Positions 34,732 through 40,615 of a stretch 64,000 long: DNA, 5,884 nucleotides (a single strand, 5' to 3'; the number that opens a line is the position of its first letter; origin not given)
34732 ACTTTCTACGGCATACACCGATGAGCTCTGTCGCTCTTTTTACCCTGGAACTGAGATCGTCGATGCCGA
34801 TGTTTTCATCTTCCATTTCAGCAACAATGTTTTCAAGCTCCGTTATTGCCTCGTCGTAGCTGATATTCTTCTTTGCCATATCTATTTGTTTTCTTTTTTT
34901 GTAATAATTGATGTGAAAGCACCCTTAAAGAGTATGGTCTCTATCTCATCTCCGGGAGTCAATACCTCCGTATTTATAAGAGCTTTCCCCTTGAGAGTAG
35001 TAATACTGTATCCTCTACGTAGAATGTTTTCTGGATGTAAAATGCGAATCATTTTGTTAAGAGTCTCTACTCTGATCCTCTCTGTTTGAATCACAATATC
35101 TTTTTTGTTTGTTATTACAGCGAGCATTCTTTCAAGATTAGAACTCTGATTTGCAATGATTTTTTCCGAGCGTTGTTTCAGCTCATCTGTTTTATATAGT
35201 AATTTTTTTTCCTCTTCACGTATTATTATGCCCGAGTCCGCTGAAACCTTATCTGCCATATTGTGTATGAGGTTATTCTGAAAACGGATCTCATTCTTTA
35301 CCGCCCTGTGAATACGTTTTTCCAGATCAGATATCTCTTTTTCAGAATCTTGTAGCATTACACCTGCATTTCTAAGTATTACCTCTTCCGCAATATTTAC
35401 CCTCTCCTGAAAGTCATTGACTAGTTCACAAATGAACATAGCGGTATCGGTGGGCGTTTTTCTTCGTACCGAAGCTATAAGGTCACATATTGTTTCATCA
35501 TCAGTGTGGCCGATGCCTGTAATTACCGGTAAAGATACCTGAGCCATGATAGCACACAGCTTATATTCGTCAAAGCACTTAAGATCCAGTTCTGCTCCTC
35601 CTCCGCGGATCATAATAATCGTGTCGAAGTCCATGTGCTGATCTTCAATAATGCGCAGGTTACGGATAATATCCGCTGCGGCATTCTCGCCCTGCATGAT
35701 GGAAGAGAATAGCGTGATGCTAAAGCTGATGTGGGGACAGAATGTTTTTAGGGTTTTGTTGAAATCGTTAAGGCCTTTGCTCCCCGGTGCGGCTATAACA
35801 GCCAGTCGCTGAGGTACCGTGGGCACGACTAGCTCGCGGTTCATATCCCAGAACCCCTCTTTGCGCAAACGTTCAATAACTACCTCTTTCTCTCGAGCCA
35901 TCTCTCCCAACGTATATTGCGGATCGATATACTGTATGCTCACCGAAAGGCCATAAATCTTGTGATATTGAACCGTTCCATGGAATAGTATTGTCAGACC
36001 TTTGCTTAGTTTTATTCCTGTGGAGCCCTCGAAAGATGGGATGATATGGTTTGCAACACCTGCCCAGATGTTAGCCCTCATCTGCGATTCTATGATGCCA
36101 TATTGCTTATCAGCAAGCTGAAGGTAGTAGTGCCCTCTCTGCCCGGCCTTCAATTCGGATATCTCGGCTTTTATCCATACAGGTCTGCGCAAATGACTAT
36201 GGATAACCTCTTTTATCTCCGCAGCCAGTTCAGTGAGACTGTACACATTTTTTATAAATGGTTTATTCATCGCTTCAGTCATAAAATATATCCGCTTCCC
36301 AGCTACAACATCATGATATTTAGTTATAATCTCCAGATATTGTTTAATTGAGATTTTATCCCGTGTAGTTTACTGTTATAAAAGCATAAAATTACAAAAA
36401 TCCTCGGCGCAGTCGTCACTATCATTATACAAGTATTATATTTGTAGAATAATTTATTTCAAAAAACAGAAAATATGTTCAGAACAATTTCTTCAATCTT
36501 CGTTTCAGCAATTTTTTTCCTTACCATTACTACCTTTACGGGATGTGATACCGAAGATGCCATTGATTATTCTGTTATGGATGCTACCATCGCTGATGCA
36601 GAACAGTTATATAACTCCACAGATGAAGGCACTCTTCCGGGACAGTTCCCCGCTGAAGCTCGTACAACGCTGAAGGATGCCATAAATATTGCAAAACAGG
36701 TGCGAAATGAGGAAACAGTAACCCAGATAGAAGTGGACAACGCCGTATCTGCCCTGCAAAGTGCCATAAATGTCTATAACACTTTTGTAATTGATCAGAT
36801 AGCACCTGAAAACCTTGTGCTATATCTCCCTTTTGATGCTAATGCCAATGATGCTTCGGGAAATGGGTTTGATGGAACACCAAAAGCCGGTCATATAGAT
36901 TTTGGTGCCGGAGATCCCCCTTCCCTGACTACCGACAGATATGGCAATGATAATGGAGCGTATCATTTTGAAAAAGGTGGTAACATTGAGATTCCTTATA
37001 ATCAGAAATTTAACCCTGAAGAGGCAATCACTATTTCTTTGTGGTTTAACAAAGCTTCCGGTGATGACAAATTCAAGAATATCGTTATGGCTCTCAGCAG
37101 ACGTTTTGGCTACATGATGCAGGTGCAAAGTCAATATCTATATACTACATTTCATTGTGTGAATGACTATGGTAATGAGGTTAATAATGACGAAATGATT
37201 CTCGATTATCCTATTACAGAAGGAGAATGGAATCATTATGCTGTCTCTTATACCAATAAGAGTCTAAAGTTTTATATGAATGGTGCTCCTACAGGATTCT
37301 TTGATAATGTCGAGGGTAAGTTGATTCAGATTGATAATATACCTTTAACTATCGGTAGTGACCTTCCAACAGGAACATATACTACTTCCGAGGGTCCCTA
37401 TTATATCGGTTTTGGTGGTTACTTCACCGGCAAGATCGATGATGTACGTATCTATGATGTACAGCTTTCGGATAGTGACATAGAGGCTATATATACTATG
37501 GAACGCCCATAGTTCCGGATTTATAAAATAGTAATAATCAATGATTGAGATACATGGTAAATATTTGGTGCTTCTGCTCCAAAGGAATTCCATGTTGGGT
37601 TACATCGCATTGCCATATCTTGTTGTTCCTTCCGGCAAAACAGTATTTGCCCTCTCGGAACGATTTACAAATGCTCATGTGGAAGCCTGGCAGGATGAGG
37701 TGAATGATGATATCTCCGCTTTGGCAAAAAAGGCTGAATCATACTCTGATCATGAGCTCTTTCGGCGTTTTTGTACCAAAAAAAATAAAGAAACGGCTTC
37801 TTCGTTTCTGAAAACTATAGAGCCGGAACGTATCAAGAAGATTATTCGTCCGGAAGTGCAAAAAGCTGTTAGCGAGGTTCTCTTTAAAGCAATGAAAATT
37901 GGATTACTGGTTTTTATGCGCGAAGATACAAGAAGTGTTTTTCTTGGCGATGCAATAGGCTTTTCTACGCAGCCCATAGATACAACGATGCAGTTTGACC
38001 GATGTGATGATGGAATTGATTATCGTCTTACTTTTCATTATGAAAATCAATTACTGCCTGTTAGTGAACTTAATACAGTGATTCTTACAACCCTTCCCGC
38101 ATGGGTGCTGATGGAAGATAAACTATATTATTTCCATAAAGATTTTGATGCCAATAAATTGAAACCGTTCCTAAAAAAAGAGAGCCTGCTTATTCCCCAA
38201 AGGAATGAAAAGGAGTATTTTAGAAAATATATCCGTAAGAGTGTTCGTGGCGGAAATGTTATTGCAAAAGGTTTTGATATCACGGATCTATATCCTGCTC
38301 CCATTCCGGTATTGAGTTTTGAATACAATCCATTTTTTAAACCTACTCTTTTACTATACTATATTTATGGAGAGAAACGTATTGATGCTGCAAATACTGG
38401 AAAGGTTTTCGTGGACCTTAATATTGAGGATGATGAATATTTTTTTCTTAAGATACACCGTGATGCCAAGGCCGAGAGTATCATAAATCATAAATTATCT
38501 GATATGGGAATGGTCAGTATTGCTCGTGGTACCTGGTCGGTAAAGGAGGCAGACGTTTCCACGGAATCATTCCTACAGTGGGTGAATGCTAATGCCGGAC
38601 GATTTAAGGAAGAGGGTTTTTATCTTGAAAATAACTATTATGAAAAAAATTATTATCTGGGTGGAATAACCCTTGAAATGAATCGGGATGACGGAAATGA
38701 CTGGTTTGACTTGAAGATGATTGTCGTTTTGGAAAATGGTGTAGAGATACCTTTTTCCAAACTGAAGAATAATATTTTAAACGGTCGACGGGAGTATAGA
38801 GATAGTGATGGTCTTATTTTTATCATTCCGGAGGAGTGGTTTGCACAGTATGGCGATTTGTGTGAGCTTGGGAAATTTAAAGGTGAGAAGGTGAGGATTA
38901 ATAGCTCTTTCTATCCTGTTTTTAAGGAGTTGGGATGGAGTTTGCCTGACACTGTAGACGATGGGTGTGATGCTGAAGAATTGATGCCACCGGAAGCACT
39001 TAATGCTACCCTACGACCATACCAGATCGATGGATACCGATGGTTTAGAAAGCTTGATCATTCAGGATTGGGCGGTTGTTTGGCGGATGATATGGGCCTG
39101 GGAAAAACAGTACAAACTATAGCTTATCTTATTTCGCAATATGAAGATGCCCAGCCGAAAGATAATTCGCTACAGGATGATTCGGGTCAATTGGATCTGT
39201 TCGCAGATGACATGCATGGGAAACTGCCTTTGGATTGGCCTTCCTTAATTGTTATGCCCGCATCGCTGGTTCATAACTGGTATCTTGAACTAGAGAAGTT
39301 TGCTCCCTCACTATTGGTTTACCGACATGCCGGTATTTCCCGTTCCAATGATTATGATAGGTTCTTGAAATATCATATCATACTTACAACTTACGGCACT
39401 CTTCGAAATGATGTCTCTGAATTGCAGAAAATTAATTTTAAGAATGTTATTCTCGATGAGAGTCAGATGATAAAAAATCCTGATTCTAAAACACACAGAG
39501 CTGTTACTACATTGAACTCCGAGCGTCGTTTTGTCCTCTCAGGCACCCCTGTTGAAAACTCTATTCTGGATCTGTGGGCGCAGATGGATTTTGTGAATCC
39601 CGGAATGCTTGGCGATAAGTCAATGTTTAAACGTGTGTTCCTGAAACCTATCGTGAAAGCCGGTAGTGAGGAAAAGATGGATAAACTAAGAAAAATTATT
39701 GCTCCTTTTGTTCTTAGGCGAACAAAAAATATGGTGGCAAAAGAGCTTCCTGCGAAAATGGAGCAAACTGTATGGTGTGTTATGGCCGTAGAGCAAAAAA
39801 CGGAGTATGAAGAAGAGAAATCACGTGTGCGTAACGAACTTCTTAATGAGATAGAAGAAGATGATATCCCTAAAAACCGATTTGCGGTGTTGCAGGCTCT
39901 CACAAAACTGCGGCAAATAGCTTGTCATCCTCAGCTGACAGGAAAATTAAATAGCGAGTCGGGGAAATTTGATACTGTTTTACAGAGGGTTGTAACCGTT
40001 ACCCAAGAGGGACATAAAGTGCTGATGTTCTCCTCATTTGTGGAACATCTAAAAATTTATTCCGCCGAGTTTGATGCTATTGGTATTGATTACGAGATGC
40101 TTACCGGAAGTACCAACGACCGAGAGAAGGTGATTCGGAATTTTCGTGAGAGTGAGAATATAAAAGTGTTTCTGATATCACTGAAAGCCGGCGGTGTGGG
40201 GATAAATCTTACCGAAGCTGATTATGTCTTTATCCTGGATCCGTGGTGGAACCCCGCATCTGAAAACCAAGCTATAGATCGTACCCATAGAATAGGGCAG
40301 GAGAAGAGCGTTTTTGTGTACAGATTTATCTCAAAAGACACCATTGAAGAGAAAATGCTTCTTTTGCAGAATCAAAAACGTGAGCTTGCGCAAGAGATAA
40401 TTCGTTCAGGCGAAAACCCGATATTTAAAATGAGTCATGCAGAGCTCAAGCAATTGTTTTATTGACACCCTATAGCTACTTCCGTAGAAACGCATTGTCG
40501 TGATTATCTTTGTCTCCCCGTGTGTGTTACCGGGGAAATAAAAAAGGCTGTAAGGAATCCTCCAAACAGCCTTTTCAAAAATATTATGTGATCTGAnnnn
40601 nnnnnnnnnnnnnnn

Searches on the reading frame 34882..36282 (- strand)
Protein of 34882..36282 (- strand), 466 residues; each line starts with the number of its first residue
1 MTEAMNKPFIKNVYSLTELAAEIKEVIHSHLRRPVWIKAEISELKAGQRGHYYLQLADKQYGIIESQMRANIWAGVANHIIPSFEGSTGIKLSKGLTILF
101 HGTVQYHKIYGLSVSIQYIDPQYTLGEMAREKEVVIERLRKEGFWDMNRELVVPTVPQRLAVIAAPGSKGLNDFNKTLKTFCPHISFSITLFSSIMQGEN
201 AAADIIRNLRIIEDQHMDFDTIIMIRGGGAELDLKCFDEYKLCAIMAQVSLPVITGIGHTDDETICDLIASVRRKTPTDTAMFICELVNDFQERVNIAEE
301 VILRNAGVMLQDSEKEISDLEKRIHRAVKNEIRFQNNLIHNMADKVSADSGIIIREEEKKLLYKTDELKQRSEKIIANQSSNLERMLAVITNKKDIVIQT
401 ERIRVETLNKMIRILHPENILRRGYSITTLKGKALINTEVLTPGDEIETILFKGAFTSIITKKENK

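Call 7: search_protein_families(library=pfam, proteins=[window:34882-36282:-], max_evalue=0.001)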
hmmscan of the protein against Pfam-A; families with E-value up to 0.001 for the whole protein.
window:34882-36282:- (466 aa): 2 families
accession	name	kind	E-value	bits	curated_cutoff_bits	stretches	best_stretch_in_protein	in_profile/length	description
PF02601.20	Exonuc_VII_L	-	7.7e-63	213.3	35.9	1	146-457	3-313/315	Exonuclease VII, large subunit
PF13742.12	tRNA_anti_2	-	1.6e-16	60.8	27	1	14-119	1-94/95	OB-fold nucleic acid binding domain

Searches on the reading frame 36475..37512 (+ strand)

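Call 7: search_protein_families(library=pfam, proteins=[window:36475-37512:+], max_evalue=0.001)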
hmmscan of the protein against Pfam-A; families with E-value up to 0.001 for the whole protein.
window:36475-37512:+ (345 aa): 1 family
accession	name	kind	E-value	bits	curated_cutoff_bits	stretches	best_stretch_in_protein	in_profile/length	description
PF13385.13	Laminin_G_3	-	1.1e-19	71.6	27.6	1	168-336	4-150/151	Concanavalin A-like lectin/glucanases superfamily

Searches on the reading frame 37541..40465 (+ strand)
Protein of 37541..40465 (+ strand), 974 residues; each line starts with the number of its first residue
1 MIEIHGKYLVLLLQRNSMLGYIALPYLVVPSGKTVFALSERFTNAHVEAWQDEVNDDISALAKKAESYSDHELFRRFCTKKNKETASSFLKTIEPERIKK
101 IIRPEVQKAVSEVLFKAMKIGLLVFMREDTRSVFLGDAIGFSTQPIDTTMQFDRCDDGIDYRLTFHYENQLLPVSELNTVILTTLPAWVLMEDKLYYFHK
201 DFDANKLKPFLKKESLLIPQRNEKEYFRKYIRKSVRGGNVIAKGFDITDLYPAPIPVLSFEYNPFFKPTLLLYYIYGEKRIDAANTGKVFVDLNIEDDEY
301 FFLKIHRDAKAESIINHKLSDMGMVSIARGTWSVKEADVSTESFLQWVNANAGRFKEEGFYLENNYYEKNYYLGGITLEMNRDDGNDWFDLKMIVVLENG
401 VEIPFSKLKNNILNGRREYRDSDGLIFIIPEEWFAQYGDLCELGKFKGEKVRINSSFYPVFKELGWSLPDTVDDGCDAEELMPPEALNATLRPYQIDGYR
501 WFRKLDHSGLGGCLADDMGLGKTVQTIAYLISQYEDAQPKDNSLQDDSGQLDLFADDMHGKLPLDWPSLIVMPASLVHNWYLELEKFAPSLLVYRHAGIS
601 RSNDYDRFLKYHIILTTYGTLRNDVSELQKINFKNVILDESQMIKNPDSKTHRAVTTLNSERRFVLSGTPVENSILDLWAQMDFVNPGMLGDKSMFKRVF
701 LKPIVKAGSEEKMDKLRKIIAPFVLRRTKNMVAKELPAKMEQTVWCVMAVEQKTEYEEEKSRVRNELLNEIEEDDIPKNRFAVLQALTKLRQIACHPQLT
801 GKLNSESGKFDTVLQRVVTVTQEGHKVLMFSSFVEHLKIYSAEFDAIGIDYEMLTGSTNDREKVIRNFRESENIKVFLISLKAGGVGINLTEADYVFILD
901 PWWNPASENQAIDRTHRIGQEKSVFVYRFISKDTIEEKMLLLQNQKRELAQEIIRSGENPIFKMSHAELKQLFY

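Call 7: search_protein_families(library=pfam, proteins=[window:37541-40465:+], max_evalue=0.001)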
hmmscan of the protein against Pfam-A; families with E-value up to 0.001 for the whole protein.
window:37541-40465:+ (974 aa): 5 families
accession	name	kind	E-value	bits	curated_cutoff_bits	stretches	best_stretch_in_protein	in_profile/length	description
PF00176.29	SNF2-rel_dom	-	1.1e-69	235.2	24.9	1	494-799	1-290/290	SNF2-related domain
PF00271.37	Helicase_C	-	8.4e-23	81.2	23.5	1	813-919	6-110/110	Helicase conserved C-terminal domain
PF16203.11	ERCC3_RAD25_C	-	2.6e-06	27.3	27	1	816-936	52-174/248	ERCC3/RAD25/XPB C-terminal helicase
PF08455.15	SNF2_assoc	-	0.00051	19.5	27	0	186-326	72-200/373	Bacterial SNF2 helicase associated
PF00270.35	DEAD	-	0.00057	20.1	26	0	519-671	24-161/167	DEAD/DEAH box helicase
